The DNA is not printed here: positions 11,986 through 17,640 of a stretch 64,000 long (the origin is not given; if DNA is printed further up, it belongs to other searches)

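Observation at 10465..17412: Single iterative type I PKS (KS-AT-DH-KR-ACP, no TE) paired with an aryl-AMP ligase: aromatic-acid cassette of 6-methylsalicylate/naphthoate type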

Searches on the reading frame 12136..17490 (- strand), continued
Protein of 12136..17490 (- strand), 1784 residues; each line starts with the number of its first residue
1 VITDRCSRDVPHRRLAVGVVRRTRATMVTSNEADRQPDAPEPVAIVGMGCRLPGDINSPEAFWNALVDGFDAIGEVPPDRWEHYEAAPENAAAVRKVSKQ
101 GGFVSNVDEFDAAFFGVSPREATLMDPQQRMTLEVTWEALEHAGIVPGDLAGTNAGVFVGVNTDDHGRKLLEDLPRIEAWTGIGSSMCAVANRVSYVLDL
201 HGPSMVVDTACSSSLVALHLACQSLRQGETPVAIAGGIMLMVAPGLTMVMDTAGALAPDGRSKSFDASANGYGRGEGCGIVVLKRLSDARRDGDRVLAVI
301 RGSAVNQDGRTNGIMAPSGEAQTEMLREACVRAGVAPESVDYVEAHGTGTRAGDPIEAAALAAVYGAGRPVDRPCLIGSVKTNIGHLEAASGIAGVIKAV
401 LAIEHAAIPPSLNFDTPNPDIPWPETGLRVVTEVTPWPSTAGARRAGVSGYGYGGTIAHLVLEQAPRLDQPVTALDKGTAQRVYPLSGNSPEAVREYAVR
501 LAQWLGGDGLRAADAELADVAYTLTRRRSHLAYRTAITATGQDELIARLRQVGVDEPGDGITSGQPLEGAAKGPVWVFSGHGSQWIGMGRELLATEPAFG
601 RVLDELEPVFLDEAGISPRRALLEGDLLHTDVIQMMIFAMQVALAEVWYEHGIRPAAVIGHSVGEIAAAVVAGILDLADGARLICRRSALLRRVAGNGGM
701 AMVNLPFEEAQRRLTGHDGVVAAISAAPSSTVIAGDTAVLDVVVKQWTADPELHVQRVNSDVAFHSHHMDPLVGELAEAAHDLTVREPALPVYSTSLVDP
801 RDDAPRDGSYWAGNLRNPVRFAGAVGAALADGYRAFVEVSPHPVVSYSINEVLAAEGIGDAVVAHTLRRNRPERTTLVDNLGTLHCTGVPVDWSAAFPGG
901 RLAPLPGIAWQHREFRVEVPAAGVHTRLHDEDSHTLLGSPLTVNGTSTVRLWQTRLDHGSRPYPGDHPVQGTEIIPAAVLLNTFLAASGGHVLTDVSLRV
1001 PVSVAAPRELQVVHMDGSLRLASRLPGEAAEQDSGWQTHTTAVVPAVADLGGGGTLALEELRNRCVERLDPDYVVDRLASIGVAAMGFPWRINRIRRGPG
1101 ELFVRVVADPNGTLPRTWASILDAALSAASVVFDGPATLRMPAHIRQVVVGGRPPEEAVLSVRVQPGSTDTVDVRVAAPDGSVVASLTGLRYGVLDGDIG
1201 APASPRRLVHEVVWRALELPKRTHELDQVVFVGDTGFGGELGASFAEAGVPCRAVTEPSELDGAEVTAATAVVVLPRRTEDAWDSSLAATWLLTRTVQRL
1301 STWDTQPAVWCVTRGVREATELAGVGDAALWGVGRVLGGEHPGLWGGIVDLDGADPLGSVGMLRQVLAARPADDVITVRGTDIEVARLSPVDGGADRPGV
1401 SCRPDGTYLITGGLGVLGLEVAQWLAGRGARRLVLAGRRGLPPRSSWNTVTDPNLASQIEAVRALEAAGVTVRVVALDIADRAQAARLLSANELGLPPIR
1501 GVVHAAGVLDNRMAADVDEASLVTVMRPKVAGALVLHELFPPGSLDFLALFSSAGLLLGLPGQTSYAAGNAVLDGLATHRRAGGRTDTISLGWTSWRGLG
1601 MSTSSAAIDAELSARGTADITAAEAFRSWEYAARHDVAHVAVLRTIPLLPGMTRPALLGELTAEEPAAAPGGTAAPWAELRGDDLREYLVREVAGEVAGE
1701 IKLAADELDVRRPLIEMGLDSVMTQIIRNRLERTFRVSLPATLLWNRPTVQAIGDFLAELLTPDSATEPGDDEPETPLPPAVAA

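Call 51: find_encoding_contigs(protein=P0068, flank=10000, max_places=1)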
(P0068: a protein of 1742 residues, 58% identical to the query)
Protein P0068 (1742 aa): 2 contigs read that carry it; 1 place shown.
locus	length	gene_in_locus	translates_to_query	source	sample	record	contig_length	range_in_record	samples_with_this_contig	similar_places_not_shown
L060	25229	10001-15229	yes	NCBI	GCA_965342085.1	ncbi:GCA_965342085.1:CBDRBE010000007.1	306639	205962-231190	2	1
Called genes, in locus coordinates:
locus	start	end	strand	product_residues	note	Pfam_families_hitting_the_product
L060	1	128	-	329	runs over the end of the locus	PF01073:3Beta_HSD, PF01370:Epimerase, PF02719:Polysacc_synt_2, PF04321:RmlD_sub_bind, PF07993:NAD_binding_4, PF13460:NAD_binding_10, PF16363:GDP_Man_Dehyd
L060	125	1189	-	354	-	PF00483:NTP_transferase, PF12804:NTP_transf_3 (weak), PF24894:Hexapep_GlmU (faint), PF25084:LbH_EIF2B (weak), PF25087:GMPPB_C (faint)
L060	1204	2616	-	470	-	PF00289:Biotin_carb_N, PF02786:CPSase_L_D2, PF02222:ATP-grasp (weak), PF07478:Dala_Dala_lig_C (weak), PF02785:Biotin_carb_C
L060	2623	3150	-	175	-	PF00364:Biotin_lipoyl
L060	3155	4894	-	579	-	PF17848:Zn_ribbon_ACC (weak), PF01039:Carboxyl_trans, PF03255:ACCA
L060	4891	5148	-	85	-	PF00550:PP-binding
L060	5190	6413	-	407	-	PF00109:ketoacyl-synt, PF02801:Ketoacyl-synt_C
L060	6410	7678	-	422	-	PF00109:ketoacyl-synt, PF00108:Thiolase_N (faint), PF02801:Ketoacyl-synt_C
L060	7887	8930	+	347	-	PF08100:Dimerisation (weak), PF00891:Methyltransf_2, PF05175:MTS (weak), PF13489:Methyltransf_23 (faint), PF08241:Methyltransf_11 (weak), PF08242:Methyltransf_12, PF13649:Methyltransf_25, PF13847:Methyltransf_31 (weak)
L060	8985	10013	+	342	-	PF08545:ACP_syn_III, PF08541:ACP_syn_III_C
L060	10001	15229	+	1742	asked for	PF00109:ketoacyl-synt, PF02801:Ketoacyl-synt_C, PF16197:KAsynt_C_assoc, PF22621:CurL-like_PKS_C, PF00698:Acyl_transf_1, PF21089:PKS_DH_N, PF08659:KR, PF00550:PP-binding, +3 more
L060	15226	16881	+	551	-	PF00501:AMP-binding, PF13193:AMP-binding_C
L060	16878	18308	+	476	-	PF03559:Hexose_dehydrat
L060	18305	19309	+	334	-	PF01408:GFO_IDH_MocA, PF22725:GFO_IDH_MocA_C3, PF02894:GFO_IDH_MocA_C (weak)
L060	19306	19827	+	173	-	PF01613:Flavin_Reduct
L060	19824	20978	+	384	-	PF00441:Acyl-CoA_dh_1, PF08028:Acyl-CoA_dh_2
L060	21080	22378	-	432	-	PF01041:DegT_DnrJ_EryC1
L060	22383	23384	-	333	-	PF01370:Epimerase, PF04321:RmlD_sub_bind, PF16363:GDP_Man_Dehyd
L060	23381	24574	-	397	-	PF21036:EryCIII-like_N, PF06722:EryCIII-like_C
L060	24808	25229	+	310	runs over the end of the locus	PF00005:ABC_tran, PF13304:AAA_21 (weak), PF13732:DrrA1-3_C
